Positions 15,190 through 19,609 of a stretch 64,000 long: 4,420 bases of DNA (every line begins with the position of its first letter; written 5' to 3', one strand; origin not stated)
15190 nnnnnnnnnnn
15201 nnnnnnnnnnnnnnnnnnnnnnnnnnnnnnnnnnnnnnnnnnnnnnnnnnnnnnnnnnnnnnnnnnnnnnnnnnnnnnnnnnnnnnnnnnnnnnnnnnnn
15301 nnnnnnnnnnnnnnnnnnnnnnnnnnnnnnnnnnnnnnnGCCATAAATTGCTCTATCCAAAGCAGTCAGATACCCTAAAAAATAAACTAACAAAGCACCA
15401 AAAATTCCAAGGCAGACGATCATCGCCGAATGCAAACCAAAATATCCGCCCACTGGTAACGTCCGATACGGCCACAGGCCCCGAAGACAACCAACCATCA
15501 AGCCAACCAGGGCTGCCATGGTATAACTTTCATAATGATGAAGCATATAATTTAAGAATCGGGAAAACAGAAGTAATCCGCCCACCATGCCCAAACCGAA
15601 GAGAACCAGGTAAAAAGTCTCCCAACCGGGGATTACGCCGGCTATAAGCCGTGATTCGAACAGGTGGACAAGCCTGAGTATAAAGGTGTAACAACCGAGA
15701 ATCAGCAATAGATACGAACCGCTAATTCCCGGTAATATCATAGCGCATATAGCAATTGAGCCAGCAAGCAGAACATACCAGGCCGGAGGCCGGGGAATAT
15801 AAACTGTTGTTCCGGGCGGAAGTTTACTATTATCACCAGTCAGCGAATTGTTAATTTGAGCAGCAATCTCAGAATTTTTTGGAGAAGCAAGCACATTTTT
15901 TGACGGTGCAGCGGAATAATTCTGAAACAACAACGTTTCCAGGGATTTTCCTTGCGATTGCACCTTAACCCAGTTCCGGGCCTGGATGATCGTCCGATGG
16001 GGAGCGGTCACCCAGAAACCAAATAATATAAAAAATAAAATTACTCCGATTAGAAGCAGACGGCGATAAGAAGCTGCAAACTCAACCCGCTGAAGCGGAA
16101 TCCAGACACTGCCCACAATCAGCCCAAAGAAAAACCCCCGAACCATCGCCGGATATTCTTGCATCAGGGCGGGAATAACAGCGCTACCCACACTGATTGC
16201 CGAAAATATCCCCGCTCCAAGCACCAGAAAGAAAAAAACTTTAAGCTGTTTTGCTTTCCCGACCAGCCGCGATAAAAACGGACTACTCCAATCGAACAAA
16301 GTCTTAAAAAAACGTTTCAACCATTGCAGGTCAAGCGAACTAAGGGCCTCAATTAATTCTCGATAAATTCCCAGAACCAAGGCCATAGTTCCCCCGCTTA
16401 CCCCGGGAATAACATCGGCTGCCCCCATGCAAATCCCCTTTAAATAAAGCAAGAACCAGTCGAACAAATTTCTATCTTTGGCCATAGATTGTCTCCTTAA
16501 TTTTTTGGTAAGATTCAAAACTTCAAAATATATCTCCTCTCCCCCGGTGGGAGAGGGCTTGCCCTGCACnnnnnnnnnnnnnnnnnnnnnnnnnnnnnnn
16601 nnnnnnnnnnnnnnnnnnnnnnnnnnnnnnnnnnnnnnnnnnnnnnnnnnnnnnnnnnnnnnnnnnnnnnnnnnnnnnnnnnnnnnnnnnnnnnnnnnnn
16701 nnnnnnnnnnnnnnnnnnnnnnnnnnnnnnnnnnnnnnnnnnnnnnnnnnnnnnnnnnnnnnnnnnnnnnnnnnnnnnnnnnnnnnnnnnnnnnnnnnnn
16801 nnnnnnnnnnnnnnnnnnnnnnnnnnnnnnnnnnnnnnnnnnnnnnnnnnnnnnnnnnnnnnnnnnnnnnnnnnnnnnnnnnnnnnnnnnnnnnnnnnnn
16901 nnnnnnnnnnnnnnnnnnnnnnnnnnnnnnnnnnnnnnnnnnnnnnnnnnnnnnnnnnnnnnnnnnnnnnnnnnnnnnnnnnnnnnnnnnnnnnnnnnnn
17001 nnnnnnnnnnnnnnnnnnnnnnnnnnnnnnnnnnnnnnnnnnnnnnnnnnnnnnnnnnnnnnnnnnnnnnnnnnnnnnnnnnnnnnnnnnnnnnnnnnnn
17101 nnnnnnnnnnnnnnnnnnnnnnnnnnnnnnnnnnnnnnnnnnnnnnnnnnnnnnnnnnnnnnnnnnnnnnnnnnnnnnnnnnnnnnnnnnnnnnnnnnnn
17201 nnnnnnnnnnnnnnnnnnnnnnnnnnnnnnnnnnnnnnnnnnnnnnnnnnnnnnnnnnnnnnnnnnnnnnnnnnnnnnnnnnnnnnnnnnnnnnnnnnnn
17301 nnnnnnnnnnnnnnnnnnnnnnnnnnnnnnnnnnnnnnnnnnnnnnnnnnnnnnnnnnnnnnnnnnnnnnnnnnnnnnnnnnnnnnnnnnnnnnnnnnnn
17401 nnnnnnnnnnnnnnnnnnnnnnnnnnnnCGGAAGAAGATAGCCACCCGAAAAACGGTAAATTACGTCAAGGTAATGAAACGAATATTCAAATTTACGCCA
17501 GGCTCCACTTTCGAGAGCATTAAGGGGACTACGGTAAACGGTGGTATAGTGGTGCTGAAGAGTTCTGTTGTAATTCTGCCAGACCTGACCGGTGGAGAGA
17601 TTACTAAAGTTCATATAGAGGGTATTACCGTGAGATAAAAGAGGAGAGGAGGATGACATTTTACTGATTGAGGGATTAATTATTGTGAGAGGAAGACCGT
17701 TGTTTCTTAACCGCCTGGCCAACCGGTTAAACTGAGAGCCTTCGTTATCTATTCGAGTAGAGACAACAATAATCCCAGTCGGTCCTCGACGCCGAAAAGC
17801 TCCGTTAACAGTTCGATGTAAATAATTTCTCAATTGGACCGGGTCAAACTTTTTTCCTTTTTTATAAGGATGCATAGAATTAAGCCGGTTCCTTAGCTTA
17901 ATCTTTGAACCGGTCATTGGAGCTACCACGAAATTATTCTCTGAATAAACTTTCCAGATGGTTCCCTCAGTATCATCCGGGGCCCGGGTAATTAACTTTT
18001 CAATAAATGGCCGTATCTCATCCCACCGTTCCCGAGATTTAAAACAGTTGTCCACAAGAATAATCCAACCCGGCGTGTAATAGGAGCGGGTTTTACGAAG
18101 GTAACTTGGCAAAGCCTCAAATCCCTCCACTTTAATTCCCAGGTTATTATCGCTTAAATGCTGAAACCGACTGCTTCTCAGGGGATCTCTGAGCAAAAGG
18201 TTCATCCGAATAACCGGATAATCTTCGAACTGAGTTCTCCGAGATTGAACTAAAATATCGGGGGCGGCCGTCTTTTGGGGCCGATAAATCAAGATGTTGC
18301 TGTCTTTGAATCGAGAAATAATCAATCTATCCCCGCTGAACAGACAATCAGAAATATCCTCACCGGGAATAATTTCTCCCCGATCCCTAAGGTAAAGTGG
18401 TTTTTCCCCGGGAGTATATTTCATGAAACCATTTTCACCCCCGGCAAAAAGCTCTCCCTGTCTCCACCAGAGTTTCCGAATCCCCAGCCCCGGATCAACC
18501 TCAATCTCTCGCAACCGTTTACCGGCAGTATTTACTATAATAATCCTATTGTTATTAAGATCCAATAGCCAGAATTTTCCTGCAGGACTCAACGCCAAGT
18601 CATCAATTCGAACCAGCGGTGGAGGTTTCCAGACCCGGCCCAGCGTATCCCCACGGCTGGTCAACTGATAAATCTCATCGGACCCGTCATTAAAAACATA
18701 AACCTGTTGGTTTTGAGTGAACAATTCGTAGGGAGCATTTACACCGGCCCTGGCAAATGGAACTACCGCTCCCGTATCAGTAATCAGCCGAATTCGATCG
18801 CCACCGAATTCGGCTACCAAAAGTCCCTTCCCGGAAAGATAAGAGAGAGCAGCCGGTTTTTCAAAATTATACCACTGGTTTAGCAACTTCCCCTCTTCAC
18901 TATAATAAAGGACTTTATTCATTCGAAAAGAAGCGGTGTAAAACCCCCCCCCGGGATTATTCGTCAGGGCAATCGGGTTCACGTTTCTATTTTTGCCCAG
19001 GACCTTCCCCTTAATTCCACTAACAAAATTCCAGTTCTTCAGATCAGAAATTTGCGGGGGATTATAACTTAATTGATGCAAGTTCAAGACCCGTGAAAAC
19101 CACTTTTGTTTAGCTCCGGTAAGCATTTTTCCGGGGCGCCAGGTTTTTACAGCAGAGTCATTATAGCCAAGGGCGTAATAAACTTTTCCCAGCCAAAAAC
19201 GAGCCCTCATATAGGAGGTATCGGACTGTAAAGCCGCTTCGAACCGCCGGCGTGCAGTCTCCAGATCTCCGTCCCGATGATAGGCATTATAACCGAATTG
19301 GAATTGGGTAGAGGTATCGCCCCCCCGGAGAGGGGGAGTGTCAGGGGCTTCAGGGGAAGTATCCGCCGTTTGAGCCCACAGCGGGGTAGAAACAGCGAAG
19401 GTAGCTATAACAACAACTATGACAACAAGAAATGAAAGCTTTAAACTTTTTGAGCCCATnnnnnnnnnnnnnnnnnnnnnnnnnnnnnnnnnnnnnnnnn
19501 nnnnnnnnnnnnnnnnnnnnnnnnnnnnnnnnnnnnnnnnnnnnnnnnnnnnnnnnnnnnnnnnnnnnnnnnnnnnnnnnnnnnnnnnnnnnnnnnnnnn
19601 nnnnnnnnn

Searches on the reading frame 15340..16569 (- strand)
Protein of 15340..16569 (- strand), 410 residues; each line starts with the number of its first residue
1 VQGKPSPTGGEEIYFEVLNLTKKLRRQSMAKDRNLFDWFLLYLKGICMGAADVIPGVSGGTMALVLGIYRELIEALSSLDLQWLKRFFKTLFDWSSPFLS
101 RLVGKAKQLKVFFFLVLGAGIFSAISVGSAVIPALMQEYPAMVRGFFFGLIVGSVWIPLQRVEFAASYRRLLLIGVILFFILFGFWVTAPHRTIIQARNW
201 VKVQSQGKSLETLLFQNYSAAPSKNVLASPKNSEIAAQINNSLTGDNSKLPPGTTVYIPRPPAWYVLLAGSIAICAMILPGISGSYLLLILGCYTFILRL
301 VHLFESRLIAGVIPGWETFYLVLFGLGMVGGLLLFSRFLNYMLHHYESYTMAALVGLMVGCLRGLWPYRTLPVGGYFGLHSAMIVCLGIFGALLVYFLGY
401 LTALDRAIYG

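Call 80: search_protein_families(library=pfam, proteins=[window:15340-16569:-], max_evalue=0.0001)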
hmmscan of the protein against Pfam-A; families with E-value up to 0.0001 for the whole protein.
window:15340-16569:- (410 aa): 1 family
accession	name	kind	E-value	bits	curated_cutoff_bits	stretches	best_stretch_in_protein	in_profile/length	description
PF04018.18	VCA0040-like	-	8e-60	202.9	26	2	262-370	137-233/246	Undecaprenyl phosphate translocase-like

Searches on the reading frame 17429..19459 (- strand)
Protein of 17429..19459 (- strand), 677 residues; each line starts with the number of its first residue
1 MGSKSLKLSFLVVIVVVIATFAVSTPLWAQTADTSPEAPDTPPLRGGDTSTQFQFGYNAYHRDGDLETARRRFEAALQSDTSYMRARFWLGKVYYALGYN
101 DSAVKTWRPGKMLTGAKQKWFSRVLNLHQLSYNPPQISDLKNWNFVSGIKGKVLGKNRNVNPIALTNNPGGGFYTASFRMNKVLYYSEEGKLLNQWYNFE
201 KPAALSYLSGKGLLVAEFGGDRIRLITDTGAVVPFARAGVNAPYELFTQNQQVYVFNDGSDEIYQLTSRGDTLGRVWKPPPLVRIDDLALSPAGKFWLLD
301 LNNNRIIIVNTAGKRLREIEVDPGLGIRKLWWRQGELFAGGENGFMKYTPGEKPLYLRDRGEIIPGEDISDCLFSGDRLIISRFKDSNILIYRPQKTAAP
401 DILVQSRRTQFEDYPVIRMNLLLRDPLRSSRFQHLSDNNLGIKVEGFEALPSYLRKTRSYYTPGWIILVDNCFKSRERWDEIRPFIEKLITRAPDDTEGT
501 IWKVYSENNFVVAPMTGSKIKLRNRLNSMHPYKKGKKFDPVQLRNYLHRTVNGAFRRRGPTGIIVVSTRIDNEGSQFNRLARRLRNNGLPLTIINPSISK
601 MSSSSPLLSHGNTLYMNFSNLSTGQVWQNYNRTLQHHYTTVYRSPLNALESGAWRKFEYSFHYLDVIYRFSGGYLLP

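Call 51: search_protein_families(library=ncbifam, proteins=[window:17429-19459:-], max_evalue=0.00001)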
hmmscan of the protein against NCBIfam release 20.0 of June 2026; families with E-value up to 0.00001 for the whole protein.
window:17429-19459:- (677 aa): 0 families

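Call 80: search_protein_families(library=pfam, proteins=[window:17429-19459:-], max_evalue=0.0001)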
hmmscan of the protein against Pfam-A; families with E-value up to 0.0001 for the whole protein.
window:17429-19459:- (677 aa): 1 family
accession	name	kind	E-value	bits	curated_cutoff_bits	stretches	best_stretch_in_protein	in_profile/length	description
PF13414.12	TPR_11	-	3.3e-06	27.1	26.8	1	58-98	2-42/42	TPR repeat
